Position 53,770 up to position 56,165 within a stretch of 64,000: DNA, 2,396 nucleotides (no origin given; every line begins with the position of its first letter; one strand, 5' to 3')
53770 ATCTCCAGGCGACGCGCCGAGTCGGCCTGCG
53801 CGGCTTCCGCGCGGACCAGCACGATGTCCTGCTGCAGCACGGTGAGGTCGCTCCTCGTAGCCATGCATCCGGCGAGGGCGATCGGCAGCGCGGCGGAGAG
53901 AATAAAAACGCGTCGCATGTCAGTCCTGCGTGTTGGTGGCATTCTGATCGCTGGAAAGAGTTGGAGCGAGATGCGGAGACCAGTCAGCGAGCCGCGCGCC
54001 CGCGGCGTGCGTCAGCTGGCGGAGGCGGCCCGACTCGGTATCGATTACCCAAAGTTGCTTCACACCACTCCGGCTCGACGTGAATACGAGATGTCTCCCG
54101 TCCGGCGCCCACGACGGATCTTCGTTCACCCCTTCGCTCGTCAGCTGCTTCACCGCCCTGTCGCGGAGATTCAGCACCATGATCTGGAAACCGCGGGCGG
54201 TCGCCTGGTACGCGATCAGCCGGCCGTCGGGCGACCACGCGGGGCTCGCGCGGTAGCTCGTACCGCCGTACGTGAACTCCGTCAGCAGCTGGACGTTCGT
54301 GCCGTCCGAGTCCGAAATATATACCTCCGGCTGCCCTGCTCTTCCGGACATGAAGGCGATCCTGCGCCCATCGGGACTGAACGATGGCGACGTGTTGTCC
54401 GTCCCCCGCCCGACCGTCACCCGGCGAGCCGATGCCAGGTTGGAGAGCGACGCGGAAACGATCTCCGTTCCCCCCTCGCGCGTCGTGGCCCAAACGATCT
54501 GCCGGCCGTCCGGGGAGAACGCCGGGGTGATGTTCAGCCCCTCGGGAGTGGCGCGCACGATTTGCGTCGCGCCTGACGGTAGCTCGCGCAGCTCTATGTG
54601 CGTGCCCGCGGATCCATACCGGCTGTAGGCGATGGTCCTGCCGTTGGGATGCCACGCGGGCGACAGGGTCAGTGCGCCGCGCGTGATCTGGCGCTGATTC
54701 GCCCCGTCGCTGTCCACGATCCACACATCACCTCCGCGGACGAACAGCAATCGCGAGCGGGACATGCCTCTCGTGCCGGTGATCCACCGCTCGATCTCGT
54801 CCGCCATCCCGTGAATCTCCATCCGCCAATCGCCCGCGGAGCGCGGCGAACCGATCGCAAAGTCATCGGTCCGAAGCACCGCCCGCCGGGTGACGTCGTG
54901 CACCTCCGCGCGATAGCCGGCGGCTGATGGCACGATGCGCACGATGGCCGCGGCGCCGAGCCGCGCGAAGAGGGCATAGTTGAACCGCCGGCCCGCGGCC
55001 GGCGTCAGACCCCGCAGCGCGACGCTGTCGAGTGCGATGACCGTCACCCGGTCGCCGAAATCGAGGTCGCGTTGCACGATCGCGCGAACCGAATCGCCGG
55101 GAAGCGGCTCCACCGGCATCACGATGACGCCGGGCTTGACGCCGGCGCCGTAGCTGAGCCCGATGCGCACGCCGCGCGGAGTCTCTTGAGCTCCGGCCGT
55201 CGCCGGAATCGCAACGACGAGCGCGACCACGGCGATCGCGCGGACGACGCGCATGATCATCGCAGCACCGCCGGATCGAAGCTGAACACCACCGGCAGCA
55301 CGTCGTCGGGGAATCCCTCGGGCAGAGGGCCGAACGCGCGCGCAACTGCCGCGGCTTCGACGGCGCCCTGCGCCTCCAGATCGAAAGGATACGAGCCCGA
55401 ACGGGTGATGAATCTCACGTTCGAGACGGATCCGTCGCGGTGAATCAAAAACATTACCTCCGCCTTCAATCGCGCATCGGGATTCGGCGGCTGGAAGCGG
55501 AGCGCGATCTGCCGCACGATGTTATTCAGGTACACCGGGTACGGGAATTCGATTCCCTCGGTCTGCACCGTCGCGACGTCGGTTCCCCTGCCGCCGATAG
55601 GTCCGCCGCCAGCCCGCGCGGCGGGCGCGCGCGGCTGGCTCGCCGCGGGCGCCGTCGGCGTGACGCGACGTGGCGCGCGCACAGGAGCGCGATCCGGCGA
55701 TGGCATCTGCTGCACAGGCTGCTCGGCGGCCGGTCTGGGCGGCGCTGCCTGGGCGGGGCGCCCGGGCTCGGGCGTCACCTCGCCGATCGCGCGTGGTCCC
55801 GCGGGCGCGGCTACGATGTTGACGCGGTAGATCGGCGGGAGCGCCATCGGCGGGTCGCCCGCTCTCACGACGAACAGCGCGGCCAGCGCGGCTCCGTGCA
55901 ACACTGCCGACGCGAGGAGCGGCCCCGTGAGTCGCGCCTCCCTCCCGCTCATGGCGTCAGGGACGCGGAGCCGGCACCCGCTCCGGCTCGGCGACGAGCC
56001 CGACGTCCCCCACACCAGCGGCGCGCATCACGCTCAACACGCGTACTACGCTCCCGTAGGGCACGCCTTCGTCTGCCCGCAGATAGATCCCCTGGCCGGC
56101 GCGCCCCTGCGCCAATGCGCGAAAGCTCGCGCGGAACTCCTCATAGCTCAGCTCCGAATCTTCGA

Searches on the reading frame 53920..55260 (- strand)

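Call 31: search_protein_families(library=pfam, proteins=[window:53920-55260:-], max_evalue=0.00001)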
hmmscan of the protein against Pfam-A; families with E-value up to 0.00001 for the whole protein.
window:53920-55260:- (446 aa): 3 families
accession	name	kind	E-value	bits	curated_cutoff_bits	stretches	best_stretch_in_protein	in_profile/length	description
PF07676.18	PD40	-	1.2e-40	137.1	20.9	3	280-315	3-38/38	WD40-like Beta Propeller Repeat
PF25174.1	Beta-prop_THOC3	-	2.6e-10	40.2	305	0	186-305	79-190/272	THOC3 beta-propeller domain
PF00930.27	DPPIV_N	-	5.5e-08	32.4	22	0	322-418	172-277/354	Dipeptidyl peptidase IV (DPP IV) N-terminal region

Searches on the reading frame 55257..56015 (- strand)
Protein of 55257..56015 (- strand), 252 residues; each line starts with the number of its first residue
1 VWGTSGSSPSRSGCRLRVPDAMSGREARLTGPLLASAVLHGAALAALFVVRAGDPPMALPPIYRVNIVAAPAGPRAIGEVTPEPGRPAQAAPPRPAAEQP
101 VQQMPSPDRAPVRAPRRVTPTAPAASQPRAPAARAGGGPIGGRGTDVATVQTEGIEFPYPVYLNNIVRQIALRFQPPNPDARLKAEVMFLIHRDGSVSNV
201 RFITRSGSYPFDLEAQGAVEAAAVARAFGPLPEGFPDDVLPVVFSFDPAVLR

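Call 31: search_protein_families(library=pfam, proteins=[window:55257-56015:-], max_evalue=0.00001)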
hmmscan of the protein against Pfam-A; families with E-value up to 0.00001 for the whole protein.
window:55257-56015:- (252 aa): 1 family
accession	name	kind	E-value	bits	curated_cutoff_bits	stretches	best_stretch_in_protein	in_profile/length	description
PF13103.11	TonB_2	-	7.4e-09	36.1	22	1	162-244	4-83/85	TonB C terminal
